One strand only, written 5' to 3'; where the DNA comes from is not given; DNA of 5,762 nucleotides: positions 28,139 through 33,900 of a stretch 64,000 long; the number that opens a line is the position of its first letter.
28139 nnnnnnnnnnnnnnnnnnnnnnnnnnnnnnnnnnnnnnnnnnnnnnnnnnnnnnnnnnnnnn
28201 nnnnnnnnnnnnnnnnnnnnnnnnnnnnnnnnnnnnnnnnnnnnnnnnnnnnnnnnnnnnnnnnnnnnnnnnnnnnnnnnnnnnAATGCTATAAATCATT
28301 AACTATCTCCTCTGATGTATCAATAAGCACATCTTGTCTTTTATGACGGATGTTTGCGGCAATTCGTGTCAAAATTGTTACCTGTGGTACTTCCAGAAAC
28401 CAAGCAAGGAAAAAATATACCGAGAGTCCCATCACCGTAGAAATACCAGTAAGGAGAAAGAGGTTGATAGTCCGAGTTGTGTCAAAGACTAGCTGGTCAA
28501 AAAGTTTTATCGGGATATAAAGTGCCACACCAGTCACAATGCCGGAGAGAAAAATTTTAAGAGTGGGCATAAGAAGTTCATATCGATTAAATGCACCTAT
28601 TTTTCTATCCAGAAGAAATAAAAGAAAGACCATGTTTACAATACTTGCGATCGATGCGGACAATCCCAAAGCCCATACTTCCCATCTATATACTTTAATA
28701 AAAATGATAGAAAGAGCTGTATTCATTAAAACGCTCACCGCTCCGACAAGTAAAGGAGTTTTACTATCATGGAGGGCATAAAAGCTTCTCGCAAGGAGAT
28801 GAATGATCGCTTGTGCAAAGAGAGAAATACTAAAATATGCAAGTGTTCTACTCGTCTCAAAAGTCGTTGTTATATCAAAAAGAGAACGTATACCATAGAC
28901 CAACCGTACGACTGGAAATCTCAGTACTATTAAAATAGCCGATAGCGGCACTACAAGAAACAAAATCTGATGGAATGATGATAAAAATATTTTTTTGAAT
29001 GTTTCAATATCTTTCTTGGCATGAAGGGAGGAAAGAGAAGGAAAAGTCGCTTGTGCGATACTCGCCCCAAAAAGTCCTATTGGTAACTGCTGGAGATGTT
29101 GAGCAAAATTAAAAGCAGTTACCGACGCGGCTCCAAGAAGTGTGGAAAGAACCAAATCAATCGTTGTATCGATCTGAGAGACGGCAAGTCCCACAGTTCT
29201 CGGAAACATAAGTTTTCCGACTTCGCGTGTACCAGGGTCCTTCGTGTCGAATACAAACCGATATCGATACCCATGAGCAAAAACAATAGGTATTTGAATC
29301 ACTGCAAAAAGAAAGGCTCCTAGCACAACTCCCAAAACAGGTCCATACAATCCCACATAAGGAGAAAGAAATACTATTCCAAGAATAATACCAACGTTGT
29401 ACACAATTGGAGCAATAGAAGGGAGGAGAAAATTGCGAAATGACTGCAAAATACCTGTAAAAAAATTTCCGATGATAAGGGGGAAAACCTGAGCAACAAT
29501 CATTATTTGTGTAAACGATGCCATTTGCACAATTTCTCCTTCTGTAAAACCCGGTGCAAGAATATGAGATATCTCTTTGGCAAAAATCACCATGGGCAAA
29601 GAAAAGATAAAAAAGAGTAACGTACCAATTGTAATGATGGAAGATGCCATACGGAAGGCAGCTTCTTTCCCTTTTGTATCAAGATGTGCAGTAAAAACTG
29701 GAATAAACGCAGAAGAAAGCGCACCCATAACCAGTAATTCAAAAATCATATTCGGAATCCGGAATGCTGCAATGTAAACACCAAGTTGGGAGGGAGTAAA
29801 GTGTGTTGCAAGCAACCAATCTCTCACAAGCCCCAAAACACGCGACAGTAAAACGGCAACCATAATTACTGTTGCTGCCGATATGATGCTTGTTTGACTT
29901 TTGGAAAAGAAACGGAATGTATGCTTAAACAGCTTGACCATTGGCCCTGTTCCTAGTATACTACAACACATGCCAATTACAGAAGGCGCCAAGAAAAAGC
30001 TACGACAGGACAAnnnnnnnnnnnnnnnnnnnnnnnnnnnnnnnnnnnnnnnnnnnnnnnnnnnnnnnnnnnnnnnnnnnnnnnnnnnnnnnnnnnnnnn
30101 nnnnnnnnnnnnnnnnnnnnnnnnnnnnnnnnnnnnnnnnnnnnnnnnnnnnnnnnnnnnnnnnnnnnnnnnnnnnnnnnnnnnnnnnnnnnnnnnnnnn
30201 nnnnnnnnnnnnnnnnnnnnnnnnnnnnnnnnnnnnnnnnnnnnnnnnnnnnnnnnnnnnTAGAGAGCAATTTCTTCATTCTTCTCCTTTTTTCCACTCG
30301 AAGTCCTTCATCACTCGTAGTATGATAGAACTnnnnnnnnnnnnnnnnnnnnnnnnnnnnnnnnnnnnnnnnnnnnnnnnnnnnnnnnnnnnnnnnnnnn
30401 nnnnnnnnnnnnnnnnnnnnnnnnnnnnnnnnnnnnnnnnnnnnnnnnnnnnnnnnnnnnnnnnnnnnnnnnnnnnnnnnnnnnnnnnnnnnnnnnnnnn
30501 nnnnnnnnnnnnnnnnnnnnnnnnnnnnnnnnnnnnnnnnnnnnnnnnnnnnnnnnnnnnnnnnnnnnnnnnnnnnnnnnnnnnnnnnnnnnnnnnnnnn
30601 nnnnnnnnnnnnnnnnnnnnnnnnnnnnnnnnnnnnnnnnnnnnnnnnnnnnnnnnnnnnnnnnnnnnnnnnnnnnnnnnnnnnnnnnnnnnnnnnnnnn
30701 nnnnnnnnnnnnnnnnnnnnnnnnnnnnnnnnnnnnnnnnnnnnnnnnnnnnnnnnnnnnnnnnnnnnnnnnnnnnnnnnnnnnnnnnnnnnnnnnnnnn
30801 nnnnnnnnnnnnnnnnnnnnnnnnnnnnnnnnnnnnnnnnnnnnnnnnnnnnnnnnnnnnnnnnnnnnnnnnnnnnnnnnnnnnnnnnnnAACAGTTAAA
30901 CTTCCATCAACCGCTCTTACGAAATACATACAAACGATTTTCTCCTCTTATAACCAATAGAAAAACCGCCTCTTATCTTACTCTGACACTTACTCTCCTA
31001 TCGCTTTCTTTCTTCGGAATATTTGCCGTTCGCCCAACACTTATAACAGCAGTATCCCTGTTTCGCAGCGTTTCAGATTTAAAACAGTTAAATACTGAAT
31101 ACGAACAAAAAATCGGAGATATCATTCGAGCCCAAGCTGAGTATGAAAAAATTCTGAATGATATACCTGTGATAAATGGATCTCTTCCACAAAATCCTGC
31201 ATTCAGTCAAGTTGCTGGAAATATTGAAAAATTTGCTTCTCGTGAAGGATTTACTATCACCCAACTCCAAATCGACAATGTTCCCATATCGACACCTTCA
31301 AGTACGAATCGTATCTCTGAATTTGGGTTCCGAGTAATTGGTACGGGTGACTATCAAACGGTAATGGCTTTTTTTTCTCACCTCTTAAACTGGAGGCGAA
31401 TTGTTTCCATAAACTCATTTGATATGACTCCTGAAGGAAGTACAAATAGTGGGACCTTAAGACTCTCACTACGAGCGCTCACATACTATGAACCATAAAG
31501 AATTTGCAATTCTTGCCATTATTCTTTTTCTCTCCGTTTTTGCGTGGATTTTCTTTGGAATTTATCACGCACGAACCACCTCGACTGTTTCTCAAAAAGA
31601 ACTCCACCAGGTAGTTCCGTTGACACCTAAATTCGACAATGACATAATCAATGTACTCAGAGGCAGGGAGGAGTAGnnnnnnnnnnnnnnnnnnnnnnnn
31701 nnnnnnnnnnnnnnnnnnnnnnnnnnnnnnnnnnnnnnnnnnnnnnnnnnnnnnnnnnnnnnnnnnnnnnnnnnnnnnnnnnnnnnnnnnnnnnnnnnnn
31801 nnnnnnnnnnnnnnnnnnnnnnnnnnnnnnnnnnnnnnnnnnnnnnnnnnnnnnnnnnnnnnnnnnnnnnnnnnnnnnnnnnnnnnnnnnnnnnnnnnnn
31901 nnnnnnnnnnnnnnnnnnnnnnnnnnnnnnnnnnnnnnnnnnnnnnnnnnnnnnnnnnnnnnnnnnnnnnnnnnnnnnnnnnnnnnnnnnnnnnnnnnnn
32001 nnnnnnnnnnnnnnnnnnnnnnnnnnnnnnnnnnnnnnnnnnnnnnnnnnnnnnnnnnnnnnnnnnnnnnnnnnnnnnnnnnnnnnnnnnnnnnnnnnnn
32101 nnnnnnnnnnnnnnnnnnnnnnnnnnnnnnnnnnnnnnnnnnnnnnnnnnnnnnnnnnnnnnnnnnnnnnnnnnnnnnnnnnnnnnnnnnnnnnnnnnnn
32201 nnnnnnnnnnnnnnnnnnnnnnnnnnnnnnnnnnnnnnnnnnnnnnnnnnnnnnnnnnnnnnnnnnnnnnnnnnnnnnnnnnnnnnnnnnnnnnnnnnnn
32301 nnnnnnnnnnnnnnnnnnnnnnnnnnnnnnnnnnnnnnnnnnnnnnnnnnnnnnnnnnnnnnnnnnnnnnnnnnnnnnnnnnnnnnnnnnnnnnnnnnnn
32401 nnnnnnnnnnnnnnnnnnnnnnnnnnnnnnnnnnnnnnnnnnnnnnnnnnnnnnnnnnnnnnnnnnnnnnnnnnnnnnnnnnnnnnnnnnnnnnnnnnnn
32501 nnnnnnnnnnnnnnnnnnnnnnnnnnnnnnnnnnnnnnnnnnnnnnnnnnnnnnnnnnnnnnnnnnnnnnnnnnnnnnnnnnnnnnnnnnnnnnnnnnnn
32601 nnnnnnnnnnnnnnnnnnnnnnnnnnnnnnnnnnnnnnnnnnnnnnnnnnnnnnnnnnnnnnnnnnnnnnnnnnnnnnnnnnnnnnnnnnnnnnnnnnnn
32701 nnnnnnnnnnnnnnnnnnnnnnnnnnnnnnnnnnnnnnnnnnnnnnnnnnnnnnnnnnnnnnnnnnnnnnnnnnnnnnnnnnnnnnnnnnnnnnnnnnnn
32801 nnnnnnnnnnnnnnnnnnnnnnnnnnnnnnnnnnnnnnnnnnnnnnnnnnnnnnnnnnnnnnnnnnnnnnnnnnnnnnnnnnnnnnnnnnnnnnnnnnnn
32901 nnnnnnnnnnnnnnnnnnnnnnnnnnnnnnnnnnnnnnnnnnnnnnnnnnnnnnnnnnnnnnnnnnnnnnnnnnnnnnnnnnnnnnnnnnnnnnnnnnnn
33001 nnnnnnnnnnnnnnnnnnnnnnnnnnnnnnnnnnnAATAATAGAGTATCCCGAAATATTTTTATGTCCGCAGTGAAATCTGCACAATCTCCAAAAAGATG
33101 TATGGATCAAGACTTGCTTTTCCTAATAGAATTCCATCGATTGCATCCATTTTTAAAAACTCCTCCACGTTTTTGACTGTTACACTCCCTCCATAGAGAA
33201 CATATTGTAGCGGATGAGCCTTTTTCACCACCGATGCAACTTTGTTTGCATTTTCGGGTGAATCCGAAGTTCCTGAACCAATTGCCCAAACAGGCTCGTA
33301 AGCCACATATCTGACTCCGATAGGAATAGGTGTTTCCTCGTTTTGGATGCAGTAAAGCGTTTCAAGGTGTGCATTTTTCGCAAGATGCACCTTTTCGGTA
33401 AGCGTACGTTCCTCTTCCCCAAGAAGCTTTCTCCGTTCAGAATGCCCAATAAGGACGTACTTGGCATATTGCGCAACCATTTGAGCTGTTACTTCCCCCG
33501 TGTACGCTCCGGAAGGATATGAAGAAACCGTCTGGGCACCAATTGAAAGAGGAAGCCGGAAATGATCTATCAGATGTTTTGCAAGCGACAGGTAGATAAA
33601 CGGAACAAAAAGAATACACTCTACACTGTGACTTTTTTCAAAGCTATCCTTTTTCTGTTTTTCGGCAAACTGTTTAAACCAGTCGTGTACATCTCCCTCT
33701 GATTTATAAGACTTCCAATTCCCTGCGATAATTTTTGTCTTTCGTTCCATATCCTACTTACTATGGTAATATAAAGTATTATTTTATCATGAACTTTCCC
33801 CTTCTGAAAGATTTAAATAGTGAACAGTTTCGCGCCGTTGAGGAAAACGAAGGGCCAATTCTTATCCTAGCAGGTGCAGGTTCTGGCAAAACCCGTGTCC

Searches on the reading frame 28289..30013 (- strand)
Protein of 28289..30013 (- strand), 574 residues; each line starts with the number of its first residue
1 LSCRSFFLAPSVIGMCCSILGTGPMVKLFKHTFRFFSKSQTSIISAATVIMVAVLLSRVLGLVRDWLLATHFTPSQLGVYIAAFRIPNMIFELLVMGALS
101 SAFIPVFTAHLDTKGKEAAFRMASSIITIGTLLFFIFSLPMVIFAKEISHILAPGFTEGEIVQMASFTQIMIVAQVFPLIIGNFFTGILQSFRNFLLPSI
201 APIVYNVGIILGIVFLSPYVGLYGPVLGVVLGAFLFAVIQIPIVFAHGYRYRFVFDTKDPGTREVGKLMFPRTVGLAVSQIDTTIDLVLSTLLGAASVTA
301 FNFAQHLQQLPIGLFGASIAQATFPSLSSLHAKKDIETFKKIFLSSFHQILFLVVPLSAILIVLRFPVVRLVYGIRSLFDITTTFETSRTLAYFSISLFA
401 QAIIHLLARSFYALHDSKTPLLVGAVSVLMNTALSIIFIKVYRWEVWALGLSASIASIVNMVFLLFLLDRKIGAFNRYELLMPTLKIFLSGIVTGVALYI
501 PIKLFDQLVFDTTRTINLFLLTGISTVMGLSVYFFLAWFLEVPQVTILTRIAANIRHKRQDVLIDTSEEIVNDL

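Call 19: search_protein_families(library=pfam, proteins=[window:28289-30013:-])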
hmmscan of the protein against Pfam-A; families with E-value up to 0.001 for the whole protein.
window:28289-30013:- (574 aa): 4 families
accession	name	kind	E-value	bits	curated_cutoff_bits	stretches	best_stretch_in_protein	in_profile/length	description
PF03023.19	MurJ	-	3.2e-78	263.8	27.4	1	79-506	13-437/451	Lipid II flippase MurJ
PF13440.11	Polysacc_synt_3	-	1.8e-09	37.7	23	1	136-374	56-285/293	Polysaccharide biosynthesis protein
PF01943.22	Polysacc_synt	-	4.2e-08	33.4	28.2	1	119-331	74-274/274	Polysaccharide biosynthesis protein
PF01554.23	MatE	-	1.3e-06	28.7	24.9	1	283-436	13-160/161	MatE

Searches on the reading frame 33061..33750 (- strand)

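Call 19: search_protein_families(library=pfam, proteins=[window:33061-33750:-])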
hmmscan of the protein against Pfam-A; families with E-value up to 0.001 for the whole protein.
window:33061-33750:- (229 aa): 1 family
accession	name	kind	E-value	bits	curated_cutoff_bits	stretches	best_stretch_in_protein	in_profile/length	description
PF00121.24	TIM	-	6e-56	190.1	20.1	2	6-139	1-127/245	Triosephosphate isomerase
